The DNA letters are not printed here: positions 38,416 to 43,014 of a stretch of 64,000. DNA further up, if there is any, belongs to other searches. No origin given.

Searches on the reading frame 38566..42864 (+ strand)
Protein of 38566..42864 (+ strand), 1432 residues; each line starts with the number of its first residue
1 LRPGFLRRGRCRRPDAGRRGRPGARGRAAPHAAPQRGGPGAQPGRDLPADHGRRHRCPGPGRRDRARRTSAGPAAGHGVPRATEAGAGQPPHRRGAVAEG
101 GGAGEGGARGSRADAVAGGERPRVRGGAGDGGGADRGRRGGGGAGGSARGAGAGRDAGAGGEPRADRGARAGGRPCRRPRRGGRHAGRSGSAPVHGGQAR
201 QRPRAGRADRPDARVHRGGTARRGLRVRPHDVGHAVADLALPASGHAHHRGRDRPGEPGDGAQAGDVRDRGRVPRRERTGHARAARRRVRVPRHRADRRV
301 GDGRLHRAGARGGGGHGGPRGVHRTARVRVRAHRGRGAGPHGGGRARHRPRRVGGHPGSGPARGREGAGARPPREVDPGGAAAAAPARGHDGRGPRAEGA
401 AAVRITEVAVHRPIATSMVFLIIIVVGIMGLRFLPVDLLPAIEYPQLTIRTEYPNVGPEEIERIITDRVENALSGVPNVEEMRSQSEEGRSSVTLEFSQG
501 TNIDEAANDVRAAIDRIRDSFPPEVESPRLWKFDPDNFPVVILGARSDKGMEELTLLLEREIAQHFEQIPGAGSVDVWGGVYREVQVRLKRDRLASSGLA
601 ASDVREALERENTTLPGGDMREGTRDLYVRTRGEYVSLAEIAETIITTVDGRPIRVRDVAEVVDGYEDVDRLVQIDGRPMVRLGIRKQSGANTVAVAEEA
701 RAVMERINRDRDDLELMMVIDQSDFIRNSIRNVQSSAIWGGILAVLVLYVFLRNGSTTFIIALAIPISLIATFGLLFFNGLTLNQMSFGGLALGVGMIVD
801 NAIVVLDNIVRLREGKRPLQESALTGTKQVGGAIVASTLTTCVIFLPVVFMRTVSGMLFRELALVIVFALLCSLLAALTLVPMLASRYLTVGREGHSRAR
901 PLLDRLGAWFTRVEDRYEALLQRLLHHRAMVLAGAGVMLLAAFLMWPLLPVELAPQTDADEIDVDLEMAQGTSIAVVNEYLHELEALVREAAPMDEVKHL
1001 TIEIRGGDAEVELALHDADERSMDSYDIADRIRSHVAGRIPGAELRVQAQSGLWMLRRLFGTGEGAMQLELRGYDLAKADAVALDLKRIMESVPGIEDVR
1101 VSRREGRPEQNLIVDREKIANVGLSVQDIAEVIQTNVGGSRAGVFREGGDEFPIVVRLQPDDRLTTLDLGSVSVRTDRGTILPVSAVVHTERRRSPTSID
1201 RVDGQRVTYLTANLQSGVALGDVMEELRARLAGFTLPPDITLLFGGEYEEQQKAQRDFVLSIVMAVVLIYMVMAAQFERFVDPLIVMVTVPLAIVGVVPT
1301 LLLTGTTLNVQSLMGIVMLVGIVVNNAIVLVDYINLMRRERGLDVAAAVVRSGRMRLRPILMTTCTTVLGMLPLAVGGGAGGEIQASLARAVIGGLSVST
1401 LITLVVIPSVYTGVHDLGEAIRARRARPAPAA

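Call 25: search_protein_families(library=pfam, proteins=[window:38566-42864:+], max_evalue=0.001)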
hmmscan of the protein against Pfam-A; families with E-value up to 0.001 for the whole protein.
window:38566-42864:+ (1432 aa): 3 families
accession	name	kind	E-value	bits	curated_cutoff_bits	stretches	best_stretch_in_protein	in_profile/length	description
PF00873.25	ACR_tran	-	2.4e-256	853.6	28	1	406-1414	2-1020/1021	AcrB/AcrD/AcrF family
PF03176.21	MMPL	-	3.4e-11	43.1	20.5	1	624-912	29-321/333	MMPL family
PF02355.23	SecD_SecF_C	-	3.3e-07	30.4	20.5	1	1253-1405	28-177/189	Protein export membrane protein SecD/SecF, C-terminal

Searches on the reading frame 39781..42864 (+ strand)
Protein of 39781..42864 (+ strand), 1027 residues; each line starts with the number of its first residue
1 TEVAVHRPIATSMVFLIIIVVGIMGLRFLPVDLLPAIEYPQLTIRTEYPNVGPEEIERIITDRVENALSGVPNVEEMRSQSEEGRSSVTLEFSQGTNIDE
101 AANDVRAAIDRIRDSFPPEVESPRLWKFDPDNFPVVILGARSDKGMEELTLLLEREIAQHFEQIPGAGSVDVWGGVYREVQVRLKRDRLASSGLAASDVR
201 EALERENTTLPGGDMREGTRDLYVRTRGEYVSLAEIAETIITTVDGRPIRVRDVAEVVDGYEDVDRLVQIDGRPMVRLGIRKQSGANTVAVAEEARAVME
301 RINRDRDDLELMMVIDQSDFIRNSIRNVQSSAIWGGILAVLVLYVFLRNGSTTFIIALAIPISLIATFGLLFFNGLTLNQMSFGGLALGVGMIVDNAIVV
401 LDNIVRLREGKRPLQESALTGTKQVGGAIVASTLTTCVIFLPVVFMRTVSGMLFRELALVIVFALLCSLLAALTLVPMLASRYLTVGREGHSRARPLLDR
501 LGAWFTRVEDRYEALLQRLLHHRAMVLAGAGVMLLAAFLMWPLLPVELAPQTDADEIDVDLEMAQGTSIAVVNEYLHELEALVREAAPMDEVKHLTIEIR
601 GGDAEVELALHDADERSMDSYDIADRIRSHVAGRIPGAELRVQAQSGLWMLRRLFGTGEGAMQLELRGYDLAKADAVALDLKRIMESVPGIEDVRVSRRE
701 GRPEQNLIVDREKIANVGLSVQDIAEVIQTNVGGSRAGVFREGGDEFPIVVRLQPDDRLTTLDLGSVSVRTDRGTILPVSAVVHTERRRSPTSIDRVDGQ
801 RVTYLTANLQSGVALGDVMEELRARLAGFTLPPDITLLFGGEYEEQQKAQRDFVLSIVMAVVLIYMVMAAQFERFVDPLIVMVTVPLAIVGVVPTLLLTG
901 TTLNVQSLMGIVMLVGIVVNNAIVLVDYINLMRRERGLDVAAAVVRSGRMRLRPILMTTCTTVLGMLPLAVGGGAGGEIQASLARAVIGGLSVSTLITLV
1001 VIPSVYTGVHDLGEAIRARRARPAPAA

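Call 73: search_protein_families(library=ncbifam, proteins=[window:39781-42864:+], max_evalue=0.01)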
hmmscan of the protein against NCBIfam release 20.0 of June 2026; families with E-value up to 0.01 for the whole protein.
window:39781-42864:+ (1027 aa): 20 families
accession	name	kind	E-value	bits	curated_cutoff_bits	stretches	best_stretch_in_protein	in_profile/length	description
NF033617.1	RND_permease_2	subfamily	1.1e-237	791.7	1250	1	1-1008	1-1006/1009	multidrug efflux RND transporter permease subunit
NF000282.2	RND_permease_1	subfamily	1.1e-161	540.1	1250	1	5-1009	5-1027/1029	multidrug efflux RND transporter permease subunit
NF007905.0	PRK10614.1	equivalog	1.1e-154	516.6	1774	1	5-1019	8-1018/1025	multidrug efflux RND transporter permease subunit MdtC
NF007798.0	PRK10503.1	equivalog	2e-150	502.4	1584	1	5-1022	17-1035/1040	MdtB/MuxB family multidrug efflux RND transporter permease subunit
TIGR00915.1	2A0602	subfamily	2.3e-142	476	940.35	1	5-1012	6-1031/1050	efflux RND transporter permease subunit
TIGR00914.1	2A0601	subfamily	2.6e-132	442.7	701.45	1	13-1014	18-1040/1051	CusA/CzcA family heavy metal efflux RND transporter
NF007133.0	PRK09579.1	equivalog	2.3e-122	409.5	1763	1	1-1010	4-1003/1017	multidrug efflux RND transporter permease subunit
NF007131.0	PRK09577.1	equivalog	8.8e-109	364.7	1768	1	5-1021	6-1034/1045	multidrug efflux RND transporter permease subunit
NF007842.1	PRK10555.1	equivalog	1.5e-103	347.5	1854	1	4-1006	5-1023/1036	multidrug efflux RND transporter permease AcrD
NF000037.1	RND_perm_OqxB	exception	4.8e-96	322.6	2200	1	5-1012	8-1037/1050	multidrug efflux RND transporter permease subunit OqxB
NF011706.2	PRK15127.1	equivalog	4.6e-89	299.6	2150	2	5-513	6-528/1049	multidrug efflux RND transporter permease subunit AcrB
NF009583.0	PRK13024.1-3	subfamily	3.2e-14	51.9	721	2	324-540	277-480/755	protein translocase subunit SecDF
TIGR00916.1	2A0604s01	subfamily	5.1e-14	52.4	148.6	2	333-472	91-230/231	SecD/SecF family protein translocase subunit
TIGR00921.1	2A067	subfamily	1.4e-13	49.8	351.9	2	234-481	93-344/733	hydrophobe/amphiphile efflux-3 (HAE3) family transporter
TIGR03480.1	HpnN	hypoth_equivalog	2e-08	32.7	751.85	2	323-541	266-466/862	hopanoid biosynthesis associated RND transporter like protein HpnN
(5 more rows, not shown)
